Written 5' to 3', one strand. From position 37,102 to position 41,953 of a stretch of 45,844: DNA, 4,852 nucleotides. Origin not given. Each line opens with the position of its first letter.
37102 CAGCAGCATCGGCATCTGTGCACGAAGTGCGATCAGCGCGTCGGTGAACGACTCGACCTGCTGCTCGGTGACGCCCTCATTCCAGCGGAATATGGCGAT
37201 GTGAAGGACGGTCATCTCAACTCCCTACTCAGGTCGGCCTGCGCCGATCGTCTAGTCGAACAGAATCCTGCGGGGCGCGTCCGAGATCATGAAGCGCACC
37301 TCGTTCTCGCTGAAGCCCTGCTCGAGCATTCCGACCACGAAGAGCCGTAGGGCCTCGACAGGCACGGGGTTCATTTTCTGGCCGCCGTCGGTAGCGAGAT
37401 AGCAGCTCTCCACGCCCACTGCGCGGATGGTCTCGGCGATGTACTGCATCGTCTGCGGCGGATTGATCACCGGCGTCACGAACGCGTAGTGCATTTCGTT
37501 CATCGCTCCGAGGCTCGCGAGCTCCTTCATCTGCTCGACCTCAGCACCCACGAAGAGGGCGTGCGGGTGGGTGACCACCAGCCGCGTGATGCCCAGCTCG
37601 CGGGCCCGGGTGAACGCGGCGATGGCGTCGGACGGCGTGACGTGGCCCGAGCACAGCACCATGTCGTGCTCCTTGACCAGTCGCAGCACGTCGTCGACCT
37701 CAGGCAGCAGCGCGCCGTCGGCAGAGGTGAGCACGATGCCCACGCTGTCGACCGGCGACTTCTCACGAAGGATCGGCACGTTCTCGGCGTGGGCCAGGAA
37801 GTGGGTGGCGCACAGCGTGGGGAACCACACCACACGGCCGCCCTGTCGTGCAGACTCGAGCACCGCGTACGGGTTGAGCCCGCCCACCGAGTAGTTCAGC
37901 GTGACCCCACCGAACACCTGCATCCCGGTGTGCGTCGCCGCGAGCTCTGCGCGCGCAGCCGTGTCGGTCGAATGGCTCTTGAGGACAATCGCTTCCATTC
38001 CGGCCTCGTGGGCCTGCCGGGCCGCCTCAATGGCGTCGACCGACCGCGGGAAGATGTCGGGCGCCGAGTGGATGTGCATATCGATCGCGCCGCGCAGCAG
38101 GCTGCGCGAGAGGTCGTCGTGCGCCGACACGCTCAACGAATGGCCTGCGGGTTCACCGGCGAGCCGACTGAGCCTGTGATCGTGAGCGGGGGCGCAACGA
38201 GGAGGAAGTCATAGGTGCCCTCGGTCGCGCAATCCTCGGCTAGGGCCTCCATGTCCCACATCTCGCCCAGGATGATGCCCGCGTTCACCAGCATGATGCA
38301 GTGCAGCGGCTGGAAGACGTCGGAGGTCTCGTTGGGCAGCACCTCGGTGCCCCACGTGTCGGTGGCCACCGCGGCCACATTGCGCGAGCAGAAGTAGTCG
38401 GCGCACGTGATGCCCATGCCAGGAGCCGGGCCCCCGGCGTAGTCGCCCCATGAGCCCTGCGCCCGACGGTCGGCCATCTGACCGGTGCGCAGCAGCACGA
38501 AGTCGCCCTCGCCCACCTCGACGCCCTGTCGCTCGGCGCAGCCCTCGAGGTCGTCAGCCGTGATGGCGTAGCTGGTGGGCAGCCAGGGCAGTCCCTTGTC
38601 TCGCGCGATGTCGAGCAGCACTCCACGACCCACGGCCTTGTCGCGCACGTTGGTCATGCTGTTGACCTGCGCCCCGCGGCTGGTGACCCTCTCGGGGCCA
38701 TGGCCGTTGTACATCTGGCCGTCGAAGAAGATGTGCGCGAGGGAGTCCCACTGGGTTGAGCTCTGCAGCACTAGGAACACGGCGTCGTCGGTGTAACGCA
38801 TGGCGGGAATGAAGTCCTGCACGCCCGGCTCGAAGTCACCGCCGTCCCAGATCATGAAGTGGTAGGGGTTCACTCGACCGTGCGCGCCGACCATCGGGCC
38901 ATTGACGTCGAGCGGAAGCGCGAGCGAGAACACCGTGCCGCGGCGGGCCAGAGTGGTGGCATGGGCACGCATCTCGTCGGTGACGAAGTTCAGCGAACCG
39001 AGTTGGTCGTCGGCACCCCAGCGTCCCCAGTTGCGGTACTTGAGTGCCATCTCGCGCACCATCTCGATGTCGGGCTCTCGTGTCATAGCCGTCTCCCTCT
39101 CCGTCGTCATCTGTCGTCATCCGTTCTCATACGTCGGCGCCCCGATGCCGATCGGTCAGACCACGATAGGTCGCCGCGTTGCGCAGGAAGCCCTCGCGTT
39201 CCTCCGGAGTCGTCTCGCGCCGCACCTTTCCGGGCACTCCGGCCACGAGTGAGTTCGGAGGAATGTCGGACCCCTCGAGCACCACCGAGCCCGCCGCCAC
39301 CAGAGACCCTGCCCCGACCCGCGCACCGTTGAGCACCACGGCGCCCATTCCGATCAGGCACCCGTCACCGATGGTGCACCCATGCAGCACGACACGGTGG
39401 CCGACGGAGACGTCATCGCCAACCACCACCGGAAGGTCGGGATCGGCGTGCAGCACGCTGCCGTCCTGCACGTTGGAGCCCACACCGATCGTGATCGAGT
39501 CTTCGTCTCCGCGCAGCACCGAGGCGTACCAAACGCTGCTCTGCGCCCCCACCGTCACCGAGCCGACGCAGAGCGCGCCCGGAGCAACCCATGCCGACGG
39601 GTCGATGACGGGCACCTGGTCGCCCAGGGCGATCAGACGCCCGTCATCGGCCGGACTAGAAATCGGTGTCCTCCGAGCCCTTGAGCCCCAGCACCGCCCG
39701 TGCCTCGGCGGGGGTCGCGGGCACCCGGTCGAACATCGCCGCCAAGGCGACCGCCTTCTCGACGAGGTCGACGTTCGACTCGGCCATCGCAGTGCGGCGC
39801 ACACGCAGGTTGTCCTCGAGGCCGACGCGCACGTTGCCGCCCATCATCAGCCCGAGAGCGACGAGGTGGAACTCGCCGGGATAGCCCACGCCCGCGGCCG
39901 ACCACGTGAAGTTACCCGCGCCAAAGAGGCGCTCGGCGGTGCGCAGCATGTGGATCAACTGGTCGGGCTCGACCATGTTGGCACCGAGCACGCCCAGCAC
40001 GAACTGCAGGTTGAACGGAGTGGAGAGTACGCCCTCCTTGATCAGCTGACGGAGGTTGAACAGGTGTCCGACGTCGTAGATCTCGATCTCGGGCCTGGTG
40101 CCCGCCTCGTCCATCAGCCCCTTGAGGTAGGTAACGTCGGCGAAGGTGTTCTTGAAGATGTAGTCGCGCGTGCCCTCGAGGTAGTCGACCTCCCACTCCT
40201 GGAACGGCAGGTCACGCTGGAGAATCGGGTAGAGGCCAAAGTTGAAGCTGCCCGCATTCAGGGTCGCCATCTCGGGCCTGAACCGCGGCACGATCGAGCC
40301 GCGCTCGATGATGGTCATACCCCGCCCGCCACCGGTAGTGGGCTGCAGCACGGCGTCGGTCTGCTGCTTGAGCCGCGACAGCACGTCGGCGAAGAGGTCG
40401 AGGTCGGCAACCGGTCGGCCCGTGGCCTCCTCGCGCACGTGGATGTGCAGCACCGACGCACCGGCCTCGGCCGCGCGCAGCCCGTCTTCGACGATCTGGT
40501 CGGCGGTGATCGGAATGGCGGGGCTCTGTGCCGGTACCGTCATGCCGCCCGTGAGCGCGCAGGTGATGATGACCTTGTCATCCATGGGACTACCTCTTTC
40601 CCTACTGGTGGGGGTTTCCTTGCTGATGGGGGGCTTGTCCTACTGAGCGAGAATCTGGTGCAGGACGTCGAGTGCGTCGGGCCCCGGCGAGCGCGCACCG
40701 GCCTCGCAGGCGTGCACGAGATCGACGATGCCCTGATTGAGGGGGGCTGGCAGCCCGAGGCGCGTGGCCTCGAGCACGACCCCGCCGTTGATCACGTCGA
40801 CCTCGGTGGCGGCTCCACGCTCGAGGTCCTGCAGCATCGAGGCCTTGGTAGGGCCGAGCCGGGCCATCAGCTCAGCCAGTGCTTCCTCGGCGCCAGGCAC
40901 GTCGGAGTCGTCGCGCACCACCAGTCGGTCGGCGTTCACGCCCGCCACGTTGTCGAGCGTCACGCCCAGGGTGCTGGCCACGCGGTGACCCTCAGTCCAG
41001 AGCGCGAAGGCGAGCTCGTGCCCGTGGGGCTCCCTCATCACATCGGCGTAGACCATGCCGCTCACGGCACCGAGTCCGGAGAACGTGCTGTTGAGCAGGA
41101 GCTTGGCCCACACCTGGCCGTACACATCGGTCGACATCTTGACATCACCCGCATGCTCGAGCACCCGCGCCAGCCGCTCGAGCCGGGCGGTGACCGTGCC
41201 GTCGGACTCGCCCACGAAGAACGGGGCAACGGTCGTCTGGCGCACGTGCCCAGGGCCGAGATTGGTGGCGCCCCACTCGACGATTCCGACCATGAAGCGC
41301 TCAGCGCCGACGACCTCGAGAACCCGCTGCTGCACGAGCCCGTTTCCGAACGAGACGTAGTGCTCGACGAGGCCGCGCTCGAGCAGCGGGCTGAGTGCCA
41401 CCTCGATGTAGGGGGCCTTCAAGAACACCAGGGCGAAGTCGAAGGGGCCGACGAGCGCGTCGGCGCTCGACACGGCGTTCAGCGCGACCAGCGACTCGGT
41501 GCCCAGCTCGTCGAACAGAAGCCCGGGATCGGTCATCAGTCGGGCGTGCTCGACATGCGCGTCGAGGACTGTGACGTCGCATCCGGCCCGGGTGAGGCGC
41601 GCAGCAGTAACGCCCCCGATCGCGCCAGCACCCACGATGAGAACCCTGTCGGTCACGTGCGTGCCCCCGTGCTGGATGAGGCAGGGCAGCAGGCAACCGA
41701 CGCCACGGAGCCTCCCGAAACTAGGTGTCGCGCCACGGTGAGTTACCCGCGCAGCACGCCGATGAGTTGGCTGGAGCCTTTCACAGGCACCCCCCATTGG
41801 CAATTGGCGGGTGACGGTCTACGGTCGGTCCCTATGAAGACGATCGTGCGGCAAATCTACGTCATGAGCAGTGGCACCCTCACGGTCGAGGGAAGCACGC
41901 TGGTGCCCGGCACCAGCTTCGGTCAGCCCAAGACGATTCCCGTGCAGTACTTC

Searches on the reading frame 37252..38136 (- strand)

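Call 21: search_protein_families(library=pfam, proteins=[window:37252-38136:-], max_evalue=0.001)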
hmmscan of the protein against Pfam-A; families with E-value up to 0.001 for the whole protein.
window:37252-38136:- (294 aa): 1 family
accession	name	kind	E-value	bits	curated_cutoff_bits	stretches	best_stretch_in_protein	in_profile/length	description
PF19799.5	DUF6282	-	8.6e-67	225.1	26.8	1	16-214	1-196/196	Family of unknown function (DUF6282)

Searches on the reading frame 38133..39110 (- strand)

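Call 21: search_protein_families(library=pfam, proteins=[window:38133-39110:-], max_evalue=0.001)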
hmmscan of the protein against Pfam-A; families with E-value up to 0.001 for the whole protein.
window:38133-39110:- (325 aa): 1 family
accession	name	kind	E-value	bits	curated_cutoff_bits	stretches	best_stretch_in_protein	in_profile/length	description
PF04199.19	Cyclase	-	9.6e-21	74.9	23.1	1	95-256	17-141/142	Putative cyclase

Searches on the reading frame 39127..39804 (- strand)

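Call 21: search_protein_families(library=pfam, proteins=[window:39127-39804:-], max_evalue=0.001)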
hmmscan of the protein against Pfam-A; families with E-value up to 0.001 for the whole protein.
window:39127-39804:- (225 aa): 3 families
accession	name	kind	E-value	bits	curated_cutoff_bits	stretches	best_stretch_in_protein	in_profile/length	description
PF00132.30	Hexapep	-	3.5e-14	52.2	27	2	142-175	1-34/36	Bacterial transferase hexapeptide (six repeats)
PF14602.12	Hexapep_2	-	1.4e-07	31.5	27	2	125-157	1-32/34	Hexapeptide repeat of succinyl-transferase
PF25084.1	LbH_EIF2B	-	6.7e-05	23.3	54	1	103-184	21-102/105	EIF2B subunit epsilon LbH domain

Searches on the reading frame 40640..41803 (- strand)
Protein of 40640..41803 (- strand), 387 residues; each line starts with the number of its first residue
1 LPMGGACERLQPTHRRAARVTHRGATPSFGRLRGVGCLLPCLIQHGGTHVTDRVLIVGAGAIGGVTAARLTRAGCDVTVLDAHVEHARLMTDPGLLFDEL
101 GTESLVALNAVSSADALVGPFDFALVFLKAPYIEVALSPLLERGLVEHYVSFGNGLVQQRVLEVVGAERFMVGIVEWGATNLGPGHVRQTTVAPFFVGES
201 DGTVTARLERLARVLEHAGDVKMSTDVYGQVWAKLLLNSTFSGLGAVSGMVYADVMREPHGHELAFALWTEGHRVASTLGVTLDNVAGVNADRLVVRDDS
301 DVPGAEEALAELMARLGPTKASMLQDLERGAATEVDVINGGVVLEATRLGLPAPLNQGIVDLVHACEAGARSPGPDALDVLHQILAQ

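Call 79: search_protein_families(library=pfam, proteins=[window:40640-41803:-], max_evalue=0.00001)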
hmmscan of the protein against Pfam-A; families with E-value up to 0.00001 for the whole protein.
window:40640-41803:- (387 aa): 2 families
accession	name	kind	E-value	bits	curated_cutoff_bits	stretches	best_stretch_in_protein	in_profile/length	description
PF08546.17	ApbA_C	-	1.5e-25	90.4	22.7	1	227-366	2-124/125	Ketopantoate reductase PanE/ApbA C terminal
PF02558.23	ApbA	-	8.2e-22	77.9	22.2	1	54-201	1-149/150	Ketopantoate reductase PanE/ApbA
